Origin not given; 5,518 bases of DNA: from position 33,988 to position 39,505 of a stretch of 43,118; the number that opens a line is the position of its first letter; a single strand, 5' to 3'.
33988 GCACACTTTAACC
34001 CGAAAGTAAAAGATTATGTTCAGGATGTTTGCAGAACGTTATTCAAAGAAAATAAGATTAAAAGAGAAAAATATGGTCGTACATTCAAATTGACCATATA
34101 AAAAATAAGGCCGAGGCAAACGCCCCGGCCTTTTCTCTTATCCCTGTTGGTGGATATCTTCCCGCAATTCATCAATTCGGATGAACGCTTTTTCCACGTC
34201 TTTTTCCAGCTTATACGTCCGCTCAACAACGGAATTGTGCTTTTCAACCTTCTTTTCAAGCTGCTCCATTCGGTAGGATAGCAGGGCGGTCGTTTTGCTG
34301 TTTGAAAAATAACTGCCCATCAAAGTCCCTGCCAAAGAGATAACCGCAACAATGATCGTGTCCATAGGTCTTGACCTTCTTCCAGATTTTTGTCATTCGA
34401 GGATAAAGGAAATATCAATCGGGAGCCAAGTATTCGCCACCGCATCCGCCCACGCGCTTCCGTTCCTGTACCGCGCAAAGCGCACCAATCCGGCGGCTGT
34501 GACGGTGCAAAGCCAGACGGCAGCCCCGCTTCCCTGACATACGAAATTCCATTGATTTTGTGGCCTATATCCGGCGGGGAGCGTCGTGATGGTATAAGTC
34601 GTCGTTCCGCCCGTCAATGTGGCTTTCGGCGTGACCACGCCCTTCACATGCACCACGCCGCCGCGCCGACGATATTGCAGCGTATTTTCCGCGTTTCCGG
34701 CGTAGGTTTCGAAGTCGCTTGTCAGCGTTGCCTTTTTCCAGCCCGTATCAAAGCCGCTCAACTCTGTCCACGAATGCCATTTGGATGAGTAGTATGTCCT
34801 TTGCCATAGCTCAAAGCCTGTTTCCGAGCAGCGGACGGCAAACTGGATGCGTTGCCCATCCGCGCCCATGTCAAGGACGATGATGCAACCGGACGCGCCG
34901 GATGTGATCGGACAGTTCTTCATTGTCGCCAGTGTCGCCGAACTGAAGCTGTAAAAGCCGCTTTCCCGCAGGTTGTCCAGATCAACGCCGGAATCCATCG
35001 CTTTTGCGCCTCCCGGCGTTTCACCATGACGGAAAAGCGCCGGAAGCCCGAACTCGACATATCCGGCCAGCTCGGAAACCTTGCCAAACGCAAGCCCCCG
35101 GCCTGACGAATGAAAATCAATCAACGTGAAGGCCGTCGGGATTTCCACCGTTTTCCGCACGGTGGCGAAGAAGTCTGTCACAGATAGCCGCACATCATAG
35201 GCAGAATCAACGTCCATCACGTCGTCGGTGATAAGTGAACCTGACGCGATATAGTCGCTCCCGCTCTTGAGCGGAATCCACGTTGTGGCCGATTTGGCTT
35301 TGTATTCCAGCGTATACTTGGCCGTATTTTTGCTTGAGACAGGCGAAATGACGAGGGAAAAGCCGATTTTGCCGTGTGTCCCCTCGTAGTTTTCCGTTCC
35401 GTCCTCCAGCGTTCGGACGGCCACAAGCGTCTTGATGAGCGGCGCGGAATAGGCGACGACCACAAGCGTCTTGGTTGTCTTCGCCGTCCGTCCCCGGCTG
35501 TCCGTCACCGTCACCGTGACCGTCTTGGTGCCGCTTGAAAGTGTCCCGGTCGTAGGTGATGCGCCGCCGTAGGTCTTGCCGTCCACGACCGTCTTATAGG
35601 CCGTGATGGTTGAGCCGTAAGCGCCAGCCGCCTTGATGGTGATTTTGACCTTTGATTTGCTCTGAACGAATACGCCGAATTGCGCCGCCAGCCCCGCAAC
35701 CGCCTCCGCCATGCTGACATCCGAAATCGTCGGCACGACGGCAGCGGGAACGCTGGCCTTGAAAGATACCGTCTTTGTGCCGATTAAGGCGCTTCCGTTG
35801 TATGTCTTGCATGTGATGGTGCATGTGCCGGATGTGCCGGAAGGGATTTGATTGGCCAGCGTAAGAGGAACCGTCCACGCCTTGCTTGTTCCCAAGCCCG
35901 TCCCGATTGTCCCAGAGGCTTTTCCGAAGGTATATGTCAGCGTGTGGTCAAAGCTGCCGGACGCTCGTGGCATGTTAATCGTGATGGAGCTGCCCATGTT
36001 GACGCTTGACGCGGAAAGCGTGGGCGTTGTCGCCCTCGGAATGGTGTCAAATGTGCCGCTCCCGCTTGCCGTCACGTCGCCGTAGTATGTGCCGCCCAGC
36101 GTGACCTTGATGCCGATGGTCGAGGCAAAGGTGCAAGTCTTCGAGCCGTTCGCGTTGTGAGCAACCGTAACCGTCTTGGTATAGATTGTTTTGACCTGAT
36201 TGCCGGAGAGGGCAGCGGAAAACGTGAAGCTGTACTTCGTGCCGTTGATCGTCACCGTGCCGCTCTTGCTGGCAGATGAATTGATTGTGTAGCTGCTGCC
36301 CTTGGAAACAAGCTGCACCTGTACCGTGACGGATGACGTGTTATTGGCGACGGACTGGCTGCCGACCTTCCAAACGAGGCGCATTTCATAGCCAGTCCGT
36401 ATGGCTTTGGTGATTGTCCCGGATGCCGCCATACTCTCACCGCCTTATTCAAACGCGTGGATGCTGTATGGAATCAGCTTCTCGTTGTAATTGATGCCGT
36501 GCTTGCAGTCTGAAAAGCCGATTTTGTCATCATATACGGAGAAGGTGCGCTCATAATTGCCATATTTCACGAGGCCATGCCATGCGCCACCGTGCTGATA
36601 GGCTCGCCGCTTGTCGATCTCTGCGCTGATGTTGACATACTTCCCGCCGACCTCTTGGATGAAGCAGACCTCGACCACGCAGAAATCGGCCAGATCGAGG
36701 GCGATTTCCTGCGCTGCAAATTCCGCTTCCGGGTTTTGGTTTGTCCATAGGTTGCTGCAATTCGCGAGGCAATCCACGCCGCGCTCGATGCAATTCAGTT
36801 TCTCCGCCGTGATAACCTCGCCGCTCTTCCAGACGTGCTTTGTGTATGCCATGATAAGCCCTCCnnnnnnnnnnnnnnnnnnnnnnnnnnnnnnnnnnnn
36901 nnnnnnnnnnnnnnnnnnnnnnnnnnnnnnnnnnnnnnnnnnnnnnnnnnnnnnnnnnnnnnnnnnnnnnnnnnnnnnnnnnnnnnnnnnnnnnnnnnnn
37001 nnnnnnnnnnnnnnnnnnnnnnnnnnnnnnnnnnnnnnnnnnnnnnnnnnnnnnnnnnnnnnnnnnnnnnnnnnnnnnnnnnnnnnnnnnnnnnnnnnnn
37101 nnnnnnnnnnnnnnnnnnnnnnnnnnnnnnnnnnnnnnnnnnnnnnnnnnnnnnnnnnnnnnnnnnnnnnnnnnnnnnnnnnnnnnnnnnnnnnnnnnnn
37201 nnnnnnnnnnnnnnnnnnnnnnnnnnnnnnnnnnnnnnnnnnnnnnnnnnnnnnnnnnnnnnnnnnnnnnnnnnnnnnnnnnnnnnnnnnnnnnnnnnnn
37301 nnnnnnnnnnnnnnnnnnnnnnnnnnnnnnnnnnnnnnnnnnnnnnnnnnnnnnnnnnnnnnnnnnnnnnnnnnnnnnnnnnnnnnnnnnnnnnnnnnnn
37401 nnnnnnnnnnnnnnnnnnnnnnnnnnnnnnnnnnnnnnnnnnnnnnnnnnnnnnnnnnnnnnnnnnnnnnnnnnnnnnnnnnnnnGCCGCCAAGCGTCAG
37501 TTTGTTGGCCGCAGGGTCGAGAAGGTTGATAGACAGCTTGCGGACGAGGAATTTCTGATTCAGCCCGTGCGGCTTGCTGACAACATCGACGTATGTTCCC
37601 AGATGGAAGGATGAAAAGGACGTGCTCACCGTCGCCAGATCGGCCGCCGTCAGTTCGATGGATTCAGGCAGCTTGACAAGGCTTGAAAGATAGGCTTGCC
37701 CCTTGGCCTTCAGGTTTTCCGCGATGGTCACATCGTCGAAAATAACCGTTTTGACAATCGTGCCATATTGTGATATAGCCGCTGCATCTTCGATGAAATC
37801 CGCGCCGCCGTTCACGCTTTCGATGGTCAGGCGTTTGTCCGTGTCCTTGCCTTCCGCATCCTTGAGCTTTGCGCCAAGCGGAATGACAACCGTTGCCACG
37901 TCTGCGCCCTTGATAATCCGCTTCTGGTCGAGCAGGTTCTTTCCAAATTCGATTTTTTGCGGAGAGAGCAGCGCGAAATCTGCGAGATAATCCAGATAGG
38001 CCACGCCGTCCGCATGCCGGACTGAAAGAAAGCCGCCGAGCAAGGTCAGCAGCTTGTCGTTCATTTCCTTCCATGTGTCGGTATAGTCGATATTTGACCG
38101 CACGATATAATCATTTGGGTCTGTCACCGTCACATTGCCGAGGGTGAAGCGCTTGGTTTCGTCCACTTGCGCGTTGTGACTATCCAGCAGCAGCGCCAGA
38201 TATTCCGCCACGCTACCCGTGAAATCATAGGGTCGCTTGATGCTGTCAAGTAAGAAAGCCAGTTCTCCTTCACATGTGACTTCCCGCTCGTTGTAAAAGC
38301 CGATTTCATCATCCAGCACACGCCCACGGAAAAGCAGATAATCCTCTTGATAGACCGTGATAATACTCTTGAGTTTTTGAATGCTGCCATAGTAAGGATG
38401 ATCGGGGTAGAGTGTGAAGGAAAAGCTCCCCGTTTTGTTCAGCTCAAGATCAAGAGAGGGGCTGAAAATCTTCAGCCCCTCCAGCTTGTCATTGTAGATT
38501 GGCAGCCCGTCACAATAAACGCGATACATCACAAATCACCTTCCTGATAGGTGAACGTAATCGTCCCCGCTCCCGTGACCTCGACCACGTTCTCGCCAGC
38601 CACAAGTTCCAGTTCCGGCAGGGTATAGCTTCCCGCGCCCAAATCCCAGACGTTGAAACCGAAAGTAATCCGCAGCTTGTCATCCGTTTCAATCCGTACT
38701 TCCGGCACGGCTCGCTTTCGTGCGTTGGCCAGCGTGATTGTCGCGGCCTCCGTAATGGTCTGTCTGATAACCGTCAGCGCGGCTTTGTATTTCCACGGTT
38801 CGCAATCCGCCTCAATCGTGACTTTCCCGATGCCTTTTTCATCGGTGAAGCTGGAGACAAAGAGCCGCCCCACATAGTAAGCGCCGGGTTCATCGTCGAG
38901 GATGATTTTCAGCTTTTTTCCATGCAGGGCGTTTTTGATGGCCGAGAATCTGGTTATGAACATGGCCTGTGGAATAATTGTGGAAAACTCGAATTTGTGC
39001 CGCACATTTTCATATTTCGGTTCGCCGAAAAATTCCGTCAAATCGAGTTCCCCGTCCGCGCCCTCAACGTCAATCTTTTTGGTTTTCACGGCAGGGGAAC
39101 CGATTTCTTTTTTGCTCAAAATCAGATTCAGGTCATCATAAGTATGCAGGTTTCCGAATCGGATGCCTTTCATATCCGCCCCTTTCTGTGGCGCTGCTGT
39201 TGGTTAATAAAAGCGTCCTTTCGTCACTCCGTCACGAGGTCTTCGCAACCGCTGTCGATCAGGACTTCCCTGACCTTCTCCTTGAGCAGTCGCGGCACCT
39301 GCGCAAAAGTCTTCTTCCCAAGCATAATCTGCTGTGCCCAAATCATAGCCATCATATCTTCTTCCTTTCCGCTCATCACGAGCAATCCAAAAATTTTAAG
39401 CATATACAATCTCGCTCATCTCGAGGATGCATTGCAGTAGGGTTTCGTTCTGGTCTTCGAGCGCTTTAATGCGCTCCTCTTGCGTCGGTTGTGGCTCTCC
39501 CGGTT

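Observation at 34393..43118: Two complete but divergent tail-tip cassettes (Dit-Tal-fibre twice) in one siphovirus tail operon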

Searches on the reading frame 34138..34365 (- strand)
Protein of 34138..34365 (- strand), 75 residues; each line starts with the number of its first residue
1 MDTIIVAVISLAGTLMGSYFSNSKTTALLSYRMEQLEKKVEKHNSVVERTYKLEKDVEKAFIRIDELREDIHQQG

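Call 27: search_protein_families(library=phrogs, max_evalue=0.001, proteins=[window:34138-34365:-])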
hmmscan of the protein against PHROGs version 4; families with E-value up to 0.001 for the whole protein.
window:34138-34365:- (75 aa): 1 family
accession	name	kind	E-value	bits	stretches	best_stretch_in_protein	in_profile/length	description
phrog_1863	-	unknown function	2.2e-14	54.2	1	3-71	6-95/97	-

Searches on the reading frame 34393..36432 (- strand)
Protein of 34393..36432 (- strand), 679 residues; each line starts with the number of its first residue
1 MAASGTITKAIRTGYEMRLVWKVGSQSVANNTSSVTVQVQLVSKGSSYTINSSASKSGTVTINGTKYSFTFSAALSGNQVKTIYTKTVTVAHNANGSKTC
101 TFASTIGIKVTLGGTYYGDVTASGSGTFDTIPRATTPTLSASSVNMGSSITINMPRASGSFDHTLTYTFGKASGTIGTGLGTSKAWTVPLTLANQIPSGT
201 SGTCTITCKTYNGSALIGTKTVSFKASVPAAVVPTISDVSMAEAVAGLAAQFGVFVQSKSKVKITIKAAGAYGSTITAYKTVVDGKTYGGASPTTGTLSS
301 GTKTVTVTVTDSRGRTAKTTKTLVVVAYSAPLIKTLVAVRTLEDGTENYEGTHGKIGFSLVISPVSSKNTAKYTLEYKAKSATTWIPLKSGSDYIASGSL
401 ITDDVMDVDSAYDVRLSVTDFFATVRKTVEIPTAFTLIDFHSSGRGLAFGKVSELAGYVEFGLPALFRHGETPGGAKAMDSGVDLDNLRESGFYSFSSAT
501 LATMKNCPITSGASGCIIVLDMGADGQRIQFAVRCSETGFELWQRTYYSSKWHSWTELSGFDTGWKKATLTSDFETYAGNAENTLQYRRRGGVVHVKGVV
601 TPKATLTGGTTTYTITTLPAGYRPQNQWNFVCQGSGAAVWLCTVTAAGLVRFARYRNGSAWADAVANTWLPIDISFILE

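Call 5: search_protein_families(library=pfam, max_evalue=0.01, proteins=[window:34393-36432:-])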
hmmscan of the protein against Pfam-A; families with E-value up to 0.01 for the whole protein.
window:34393-36432:- (679 aa): 1 family
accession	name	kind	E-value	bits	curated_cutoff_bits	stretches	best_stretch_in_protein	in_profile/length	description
PF05895.17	DUF859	-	4.8e-58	197.6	28.8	1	13-628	10-619/626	Siphovirus protein of unknown function (DUF859)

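Call 6: search_protein_families(library=phrogs, max_evalue=0.001, proteins=[window:34393-36432:-])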
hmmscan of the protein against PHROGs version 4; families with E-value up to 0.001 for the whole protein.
window:34393-36432:- (679 aa): 5 families
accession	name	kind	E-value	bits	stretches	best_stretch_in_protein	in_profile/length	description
phrog_372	-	tail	2.3e-107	361.6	1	1-631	1-629/743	tail protein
phrog_18627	-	tail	3.8e-47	162.1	1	13-312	10-317/317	tail protein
phrog_3639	-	tail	3.5e-12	47.2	1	540-647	342-447/474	minor tail protein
phrog_21602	-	head and packaging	7.7e-08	32.7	1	584-676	160-257/309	virion structural protein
phrog_7127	-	tail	4.7e-06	27.4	1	578-676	159-255/258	receptor binding tail protein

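Call 49: search_solved_structures(query=window:34393-36432:-, max_evalue=1)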
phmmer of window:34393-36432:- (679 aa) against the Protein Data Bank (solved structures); distinct sequences matched with E-value up to 1: 4.
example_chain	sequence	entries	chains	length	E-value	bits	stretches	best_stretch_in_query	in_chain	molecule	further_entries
9jzr_d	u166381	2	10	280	0.3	12.9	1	511-607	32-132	Lhcb-d | LhcbG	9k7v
7wlm_A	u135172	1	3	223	0.47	12.3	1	561-605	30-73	siphonaxanthin chlorophyll a/b binding light-harvesting complex II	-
8hlv_A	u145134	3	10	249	0.77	11.6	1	542-607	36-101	Siphonaxanthin chlorophyll a/b binding light-harvesting complex II, Bry-Lhcb1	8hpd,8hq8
9k7v_1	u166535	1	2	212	0.86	11.5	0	561-607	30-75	Lhcb1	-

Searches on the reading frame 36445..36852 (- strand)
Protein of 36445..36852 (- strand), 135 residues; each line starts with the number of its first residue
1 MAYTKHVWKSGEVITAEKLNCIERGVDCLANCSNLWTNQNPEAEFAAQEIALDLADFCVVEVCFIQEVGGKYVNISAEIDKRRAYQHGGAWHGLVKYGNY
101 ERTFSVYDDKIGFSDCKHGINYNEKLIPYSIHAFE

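Call 27: search_protein_families(library=phrogs, max_evalue=0.001, proteins=[window:36445-36852:-])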
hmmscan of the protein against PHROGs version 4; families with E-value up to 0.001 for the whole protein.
window:36445-36852:- (135 aa): 0 families

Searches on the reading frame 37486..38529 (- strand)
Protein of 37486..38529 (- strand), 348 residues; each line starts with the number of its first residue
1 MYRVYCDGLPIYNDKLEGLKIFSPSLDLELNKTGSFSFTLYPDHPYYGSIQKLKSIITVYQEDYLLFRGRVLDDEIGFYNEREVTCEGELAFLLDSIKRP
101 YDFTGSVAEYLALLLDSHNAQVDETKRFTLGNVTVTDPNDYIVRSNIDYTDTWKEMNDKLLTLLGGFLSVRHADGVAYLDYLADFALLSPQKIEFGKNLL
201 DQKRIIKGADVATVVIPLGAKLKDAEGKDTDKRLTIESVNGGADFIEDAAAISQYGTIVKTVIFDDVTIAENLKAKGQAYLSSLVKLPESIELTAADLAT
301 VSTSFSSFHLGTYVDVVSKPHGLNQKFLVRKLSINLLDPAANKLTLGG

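Call 52: search_dna_similar(query=window:37486-38529:-, collection=phages, mode=protein, max_rows=40, max_evalue=1e-8)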
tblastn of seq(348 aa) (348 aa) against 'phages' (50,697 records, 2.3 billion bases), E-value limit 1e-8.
Records with a match: 132; places in all: 132; records where one place covers at least 80% of the query: 128.
Best place of each record, by identity: 60-80% 1; <60% 131.
By first word of the organism name: Streptococcus 61; Clostridium 32; phage 7; Latilactobacillus 6; Bacteriophage 5; Blautia 3; Lactobacillus 3; Evtepia 2; Faecalimonas 2; Stenotrophomonas 2; and 7 more.
By host as written in the record: Clostridium sporogenes ATCC-15579 30; - 15; Streptococcus thermophilus 10; Streptococcus thermophilus ST67009 7; Blautia sp. 3; Faecalimonas sp. 2; Stenotrophomonas maltophilia 2; Streptococcus thermophilus STCH_17 2; and 55 more.
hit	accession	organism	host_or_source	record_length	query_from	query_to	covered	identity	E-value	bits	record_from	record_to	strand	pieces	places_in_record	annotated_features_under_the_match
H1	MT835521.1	Bacteriophage sp.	human fecal samples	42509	1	348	100%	68.7%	2e-157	494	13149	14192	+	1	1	record has no annotation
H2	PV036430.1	phage NatCom_20922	human feces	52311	1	347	100%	46.1%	1e-87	293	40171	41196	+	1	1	tail protein | hypothetical protein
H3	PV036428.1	phage NatCom_18656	human feces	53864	1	347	100%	46.1%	1e-87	293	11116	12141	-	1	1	tail protein | hypothetical protein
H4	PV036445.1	Evtepia phage NatCom_42594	Evtepia sp. 900546255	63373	1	347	100%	46.1%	1e-87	293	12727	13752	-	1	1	tail protein | hypothetical protein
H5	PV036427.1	Evtepia phage NatCom_11697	Evtepia sp.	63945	1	347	100%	46.1%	1e-87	293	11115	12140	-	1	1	tail protein | hypothetical protein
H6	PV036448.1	phage NatCom_34192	human feces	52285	1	347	100%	45.8%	7e-87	291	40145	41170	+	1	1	tail protein | hypothetical protein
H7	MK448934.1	Streptococcus phage Javan422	Streptococcus porci DSM_23759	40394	1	348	100%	41.8%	2e-64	226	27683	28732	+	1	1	hypothetical protein (x2)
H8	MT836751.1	Bacteriophage sp.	human fecal samples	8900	1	347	100%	40.7%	3e-65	229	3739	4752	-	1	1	record has no annotation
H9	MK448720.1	Streptococcus phage Javan261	Streptococcus ictaluri 707-05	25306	1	347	100%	40.3%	8e-72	248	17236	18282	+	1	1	hypothetical protein (x2)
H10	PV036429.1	phage NatCom_19828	human feces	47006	1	348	100%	39.5%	1e-65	230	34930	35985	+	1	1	tail protein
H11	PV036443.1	Dorea phage NatCom_31361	Dorea sp.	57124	1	347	100%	39.0%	1e-35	240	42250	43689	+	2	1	hypothetical protein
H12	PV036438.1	Oscillospiraceae phage NatCom_27610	Oscillospiraceae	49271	1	348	100%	38.6%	3e-68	237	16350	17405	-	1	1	tail protein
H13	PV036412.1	phage NatCom_43819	human feces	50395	1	348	100%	37.8%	2e-64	226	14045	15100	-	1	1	tail protein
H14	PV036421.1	phage NatCom_9291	[Clostridium] innocuum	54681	1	348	100%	37.2%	7e-60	213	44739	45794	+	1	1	tail protein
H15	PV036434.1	Blautia phage NatCom_24097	Blautia sp.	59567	1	348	100%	37.2%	5e-57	205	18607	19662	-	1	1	tail protein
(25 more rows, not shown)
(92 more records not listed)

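Call 53: get_annotated_region(hit=H1, flank=12000)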
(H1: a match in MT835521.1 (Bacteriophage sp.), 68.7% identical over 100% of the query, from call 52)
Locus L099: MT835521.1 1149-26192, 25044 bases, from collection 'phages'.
description: UNVERIFIED: Bacteriophage sp. clone scaffold_88 genomic sequence.
organism: Bacteriophage sp. (NCBI taxid 38018)
taxonomy: Viruses
host: -; source: human fecal samples; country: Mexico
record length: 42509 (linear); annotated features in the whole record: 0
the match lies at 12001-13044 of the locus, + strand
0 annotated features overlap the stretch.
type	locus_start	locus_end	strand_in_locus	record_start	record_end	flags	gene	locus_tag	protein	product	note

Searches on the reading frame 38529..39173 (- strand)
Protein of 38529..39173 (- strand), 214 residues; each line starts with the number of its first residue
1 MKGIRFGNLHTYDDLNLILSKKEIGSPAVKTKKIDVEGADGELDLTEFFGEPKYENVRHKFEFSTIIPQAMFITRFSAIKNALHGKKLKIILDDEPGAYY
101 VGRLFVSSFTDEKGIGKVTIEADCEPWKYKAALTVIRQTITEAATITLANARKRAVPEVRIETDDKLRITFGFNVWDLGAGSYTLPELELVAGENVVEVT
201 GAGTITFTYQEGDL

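Call 5: search_protein_families(library=pfam, max_evalue=0.01, proteins=[window:38529-39173:-])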
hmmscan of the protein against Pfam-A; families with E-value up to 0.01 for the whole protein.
window:38529-39173:- (214 aa): 0 families

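Call 6: search_protein_families(library=phrogs, max_evalue=0.001, proteins=[window:38529-39173:-])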
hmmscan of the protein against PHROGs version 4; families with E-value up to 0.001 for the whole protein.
window:38529-39173:- (214 aa): 1 family
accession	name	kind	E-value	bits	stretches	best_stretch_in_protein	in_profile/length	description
phrog_33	-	tail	4.3e-12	46.9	1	6-210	41-274/651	distal tail protein Dit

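Call 12: find_encoding_contigs(protein=window:38529-39173:-, flank=10000, max_places=10)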
Protein window:38529-39173:- (214 aa): 19 contigs read that carry it; 10 places shown.
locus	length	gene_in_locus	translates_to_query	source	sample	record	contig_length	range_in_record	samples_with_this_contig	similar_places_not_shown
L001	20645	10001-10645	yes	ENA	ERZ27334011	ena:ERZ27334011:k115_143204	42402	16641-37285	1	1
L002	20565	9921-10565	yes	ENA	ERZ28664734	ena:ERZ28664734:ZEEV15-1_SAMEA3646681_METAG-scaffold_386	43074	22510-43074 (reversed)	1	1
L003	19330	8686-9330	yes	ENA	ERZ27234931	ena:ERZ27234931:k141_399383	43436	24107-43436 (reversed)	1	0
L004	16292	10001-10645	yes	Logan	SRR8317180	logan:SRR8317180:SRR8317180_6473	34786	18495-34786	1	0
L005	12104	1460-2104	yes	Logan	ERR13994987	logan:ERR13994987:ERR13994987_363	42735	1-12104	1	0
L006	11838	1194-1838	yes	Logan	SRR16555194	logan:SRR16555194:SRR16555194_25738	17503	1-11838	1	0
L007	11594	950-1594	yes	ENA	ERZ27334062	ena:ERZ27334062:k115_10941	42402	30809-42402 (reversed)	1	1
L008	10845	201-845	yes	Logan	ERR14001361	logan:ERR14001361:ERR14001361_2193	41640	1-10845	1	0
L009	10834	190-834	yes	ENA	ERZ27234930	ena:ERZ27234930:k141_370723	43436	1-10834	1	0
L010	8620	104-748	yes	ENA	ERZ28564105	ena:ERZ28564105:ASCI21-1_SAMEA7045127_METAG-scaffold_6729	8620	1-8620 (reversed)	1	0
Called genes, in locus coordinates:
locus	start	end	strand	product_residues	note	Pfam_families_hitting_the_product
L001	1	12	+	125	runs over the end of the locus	-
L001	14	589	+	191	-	-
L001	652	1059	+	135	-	-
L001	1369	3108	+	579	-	-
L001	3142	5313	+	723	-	-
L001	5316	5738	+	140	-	-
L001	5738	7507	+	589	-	PF06605:Prophage_tail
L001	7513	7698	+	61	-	-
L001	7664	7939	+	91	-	-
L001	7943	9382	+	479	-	-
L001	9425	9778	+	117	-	-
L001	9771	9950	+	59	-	PF23792:CD1375-like (faint)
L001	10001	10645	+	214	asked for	-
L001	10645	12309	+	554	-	PF06605:Prophage_tail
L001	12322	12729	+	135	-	-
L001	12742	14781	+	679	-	PF05895:DUF859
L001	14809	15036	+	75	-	-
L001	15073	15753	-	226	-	-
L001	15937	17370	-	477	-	PF00239:Resolvase, PF13408:Zn_ribbon_recom, PF12207:DUF3600 (weak)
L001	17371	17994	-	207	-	-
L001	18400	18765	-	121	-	PF01381:HTH_3 (weak), PF13443:HTH_26 (weak)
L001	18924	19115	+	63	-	PF13560:HTH_31, PF12844:HTH_19, PF01381:HTH_3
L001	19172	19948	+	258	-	PF02498:Bro-N, PF03374:ANT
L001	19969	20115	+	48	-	-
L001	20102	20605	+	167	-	-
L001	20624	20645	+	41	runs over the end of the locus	-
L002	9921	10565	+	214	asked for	-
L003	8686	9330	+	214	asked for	-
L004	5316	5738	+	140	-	-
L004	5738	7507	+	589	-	PF06605:Prophage_tail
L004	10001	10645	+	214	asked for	-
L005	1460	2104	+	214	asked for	-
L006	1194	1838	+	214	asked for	-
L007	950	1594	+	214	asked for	-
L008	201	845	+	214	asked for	-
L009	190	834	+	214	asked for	-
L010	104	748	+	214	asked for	-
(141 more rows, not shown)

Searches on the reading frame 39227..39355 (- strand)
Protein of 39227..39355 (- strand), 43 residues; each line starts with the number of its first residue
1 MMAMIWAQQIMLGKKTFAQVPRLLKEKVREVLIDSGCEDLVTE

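Call 5: search_protein_families(library=pfam, max_evalue=0.01, proteins=[window:39227-39355:-])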
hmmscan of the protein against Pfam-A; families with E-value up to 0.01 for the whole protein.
seq(43 aa): 1 family
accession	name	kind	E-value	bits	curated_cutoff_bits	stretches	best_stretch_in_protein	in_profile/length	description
PF23792.1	CD1375-like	-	4e-06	27.2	27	1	1-33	1-33/48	CD1375-like protein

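Call 6: search_protein_families(library=phrogs, max_evalue=0.001, proteins=[window:39227-39355:-])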
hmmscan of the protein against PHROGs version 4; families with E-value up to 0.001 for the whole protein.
seq(43 aa): 3 families
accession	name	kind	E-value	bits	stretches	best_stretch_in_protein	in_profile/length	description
phrog_1382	-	unknown function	2.5e-18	66.4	1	1-42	5-46/48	-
phrog_1567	-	unknown function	5.5e-06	27.3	1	1-39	15-53/64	-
phrog_5056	-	unknown function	0.00024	21.6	1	4-36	11-45/49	-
